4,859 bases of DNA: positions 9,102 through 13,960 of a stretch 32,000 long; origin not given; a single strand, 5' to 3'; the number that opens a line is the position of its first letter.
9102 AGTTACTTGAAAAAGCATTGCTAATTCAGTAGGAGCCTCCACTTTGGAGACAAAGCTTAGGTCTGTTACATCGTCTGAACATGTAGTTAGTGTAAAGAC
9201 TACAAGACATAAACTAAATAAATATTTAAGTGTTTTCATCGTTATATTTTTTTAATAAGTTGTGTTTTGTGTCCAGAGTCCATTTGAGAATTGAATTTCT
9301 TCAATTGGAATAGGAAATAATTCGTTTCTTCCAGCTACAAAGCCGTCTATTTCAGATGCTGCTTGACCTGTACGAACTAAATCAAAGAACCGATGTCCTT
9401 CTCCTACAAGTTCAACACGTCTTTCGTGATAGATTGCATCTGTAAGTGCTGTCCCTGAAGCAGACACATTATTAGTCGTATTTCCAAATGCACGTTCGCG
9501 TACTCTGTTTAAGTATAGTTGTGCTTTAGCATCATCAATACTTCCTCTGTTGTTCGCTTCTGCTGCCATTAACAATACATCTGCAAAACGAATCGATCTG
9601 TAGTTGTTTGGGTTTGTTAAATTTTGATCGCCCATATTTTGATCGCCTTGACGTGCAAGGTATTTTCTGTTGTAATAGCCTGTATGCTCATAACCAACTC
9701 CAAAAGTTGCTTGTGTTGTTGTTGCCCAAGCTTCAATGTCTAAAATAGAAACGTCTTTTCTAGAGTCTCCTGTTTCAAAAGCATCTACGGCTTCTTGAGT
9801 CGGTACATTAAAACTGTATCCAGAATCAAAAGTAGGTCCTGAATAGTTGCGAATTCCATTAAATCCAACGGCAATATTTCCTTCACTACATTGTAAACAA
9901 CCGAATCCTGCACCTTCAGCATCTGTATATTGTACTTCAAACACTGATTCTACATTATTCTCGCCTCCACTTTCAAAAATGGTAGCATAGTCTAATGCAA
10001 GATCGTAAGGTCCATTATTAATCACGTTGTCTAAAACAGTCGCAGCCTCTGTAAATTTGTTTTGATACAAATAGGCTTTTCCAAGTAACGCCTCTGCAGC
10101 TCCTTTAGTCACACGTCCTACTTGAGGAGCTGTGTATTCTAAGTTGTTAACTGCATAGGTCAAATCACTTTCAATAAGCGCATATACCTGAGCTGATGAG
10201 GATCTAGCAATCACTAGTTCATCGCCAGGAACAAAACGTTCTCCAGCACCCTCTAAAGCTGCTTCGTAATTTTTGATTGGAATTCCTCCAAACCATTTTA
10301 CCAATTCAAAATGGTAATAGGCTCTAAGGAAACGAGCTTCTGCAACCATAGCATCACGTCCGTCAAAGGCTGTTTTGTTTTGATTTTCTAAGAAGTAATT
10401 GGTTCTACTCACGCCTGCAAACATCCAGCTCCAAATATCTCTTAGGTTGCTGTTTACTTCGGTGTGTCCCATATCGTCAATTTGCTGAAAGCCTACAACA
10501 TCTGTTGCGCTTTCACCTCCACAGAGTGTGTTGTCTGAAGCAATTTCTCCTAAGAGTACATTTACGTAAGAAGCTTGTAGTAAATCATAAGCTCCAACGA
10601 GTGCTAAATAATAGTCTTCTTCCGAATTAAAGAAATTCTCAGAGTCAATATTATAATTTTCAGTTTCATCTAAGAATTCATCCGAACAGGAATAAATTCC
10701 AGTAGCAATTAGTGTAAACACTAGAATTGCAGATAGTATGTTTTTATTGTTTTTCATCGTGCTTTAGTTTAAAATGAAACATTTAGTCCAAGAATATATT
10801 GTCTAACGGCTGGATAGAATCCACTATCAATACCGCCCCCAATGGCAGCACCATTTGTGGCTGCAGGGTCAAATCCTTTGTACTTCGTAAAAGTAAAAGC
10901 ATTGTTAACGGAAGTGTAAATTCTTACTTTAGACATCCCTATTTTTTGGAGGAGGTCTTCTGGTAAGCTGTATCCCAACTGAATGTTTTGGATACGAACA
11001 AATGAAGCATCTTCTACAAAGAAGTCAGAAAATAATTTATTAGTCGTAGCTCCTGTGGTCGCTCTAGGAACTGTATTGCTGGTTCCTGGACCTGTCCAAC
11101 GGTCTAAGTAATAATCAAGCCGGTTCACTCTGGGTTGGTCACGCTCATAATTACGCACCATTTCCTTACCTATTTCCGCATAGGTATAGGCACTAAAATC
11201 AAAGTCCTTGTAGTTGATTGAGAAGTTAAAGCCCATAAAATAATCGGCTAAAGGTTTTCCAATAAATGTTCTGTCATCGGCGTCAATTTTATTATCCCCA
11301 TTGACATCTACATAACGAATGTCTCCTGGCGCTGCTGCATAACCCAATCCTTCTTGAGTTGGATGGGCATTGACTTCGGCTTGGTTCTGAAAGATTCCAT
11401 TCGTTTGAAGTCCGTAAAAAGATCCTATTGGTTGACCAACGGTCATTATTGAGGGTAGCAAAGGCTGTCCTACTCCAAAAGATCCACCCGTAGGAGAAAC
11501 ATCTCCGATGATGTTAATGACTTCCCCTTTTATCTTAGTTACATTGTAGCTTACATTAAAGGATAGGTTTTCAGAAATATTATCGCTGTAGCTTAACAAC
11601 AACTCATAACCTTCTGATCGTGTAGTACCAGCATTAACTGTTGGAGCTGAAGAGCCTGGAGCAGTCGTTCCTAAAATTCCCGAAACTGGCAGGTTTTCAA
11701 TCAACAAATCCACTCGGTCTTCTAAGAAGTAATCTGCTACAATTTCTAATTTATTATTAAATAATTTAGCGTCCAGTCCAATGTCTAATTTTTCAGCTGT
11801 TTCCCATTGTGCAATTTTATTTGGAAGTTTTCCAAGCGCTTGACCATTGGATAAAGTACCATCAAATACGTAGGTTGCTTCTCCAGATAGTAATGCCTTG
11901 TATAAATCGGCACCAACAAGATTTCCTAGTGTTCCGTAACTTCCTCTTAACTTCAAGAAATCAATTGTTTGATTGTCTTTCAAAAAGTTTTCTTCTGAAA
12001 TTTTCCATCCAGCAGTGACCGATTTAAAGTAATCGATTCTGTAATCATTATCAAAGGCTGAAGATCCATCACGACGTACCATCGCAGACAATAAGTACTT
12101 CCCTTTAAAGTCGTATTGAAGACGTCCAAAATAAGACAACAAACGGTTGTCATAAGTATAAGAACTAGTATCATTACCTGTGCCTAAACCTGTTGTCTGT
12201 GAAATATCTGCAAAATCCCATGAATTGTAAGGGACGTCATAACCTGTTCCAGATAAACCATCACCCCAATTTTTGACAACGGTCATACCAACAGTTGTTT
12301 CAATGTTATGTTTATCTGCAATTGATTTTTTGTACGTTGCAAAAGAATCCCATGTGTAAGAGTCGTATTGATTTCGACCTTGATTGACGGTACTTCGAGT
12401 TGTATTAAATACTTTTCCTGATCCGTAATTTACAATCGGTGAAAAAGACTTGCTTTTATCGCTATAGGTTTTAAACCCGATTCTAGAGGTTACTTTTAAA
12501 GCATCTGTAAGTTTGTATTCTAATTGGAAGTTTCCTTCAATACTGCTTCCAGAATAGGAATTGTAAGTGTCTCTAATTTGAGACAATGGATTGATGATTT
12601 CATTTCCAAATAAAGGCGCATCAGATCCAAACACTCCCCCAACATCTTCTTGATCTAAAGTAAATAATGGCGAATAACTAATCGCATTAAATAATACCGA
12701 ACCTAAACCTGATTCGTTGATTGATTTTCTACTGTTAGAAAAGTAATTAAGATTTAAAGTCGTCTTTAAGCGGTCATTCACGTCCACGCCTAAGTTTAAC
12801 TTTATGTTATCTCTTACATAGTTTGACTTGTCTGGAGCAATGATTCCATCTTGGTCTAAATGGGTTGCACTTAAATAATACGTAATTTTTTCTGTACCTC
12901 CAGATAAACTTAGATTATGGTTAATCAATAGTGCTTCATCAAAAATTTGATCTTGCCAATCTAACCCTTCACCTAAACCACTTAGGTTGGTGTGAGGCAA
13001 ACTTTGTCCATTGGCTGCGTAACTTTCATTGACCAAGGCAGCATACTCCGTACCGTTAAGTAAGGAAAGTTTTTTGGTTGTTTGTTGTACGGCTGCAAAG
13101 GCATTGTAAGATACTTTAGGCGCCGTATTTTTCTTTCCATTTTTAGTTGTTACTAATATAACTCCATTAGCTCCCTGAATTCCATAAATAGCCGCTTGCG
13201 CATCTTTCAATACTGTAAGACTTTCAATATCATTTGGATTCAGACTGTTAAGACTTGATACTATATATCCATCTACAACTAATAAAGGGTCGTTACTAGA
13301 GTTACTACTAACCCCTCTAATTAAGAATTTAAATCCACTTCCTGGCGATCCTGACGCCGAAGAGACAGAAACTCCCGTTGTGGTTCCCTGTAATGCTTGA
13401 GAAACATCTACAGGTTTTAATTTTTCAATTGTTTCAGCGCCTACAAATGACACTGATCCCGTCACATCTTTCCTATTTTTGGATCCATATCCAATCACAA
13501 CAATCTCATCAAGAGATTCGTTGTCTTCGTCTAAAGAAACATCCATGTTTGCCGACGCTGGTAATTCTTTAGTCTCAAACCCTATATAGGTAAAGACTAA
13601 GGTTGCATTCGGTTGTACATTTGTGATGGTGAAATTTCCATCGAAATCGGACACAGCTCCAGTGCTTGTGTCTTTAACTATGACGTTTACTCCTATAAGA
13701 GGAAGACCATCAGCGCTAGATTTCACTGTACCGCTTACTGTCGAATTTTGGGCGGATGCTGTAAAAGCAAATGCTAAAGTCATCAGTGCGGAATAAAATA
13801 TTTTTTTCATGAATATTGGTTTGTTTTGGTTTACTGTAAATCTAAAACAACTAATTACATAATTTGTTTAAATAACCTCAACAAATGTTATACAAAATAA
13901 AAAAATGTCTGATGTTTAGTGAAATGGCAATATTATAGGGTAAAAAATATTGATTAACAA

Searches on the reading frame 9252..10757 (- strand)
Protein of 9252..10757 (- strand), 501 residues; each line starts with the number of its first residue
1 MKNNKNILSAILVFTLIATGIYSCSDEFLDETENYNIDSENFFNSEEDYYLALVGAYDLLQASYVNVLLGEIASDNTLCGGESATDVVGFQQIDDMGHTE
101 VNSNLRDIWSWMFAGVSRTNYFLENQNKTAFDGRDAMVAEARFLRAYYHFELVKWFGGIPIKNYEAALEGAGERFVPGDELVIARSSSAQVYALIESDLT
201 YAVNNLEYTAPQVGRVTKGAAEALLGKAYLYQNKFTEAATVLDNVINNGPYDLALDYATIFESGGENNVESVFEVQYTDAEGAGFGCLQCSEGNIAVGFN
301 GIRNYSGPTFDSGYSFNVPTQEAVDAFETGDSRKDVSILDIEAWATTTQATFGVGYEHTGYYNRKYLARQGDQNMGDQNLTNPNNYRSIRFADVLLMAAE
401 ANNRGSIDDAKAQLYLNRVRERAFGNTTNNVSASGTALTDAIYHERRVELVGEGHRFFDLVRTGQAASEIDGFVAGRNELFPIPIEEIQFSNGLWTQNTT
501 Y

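Call 59: search_protein_families(library=pfam, proteins=[window:9252-10757:-], max_evalue=0.00001)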
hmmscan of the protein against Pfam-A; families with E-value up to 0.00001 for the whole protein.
window:9252-10757:- (501 aa): 2 families
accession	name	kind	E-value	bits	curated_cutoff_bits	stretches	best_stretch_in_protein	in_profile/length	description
PF07980.17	SusD_RagB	-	3.5e-28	99.5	23.1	1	344-469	116-240/297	SusD family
PF14322.12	SusD-like_3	-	1.9e-22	80.9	27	1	27-230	1-191/191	Starch-binding associating with outer membrane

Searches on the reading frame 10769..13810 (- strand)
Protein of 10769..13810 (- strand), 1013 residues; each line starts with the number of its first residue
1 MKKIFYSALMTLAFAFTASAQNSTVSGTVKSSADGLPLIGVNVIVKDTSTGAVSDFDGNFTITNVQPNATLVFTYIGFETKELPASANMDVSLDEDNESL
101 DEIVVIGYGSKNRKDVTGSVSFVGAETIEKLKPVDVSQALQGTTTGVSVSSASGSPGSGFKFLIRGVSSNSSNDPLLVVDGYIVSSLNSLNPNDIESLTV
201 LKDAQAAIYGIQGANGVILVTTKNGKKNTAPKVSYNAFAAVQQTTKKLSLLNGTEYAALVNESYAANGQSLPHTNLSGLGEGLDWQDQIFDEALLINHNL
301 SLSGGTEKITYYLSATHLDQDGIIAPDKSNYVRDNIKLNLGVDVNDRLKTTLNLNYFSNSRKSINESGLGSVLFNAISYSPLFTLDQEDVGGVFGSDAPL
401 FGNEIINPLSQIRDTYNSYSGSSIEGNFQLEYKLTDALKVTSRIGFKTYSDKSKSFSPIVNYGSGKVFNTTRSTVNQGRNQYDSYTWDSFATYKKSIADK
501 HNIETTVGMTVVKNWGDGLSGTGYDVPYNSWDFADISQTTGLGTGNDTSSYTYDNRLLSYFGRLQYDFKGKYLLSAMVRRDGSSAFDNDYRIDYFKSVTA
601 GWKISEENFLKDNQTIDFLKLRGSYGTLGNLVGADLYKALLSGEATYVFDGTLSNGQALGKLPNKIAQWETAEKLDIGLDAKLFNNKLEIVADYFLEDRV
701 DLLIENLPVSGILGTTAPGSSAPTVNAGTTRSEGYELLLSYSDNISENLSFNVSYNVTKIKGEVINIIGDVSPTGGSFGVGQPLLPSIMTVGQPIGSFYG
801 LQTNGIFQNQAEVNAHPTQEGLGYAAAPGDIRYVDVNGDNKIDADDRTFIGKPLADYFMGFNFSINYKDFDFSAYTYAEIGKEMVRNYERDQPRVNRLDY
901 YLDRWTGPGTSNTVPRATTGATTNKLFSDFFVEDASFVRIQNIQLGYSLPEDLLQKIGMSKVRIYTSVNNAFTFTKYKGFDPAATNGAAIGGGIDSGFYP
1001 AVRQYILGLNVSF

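Call 59: search_protein_families(library=pfam, proteins=[window:10769-13810:-], max_evalue=0.00001)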
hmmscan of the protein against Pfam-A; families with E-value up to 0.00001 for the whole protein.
window:10769-13810:- (1013 aa): 4 families
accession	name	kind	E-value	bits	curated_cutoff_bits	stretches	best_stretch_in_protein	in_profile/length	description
PF07715.20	Plug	-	3.1e-19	69.9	23.9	1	113-217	2-107/107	TonB-dependent Receptor Plug Domain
PF13715.12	CarbopepD_reg_2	-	4.8e-17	62.2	32.2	1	25-105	1-88/88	CarboxypepD_reg-like domain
PF13620.12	CarboxypepD_reg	-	4.1e-11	43.5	32.3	1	24-84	1-65/82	Carboxypeptidase regulatory-like domain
PF00593.30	TonB_dep_Rec_b-barrel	-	5.8e-11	43.4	27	1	402-867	38-421/436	TonB dependent receptor-like, beta-barrel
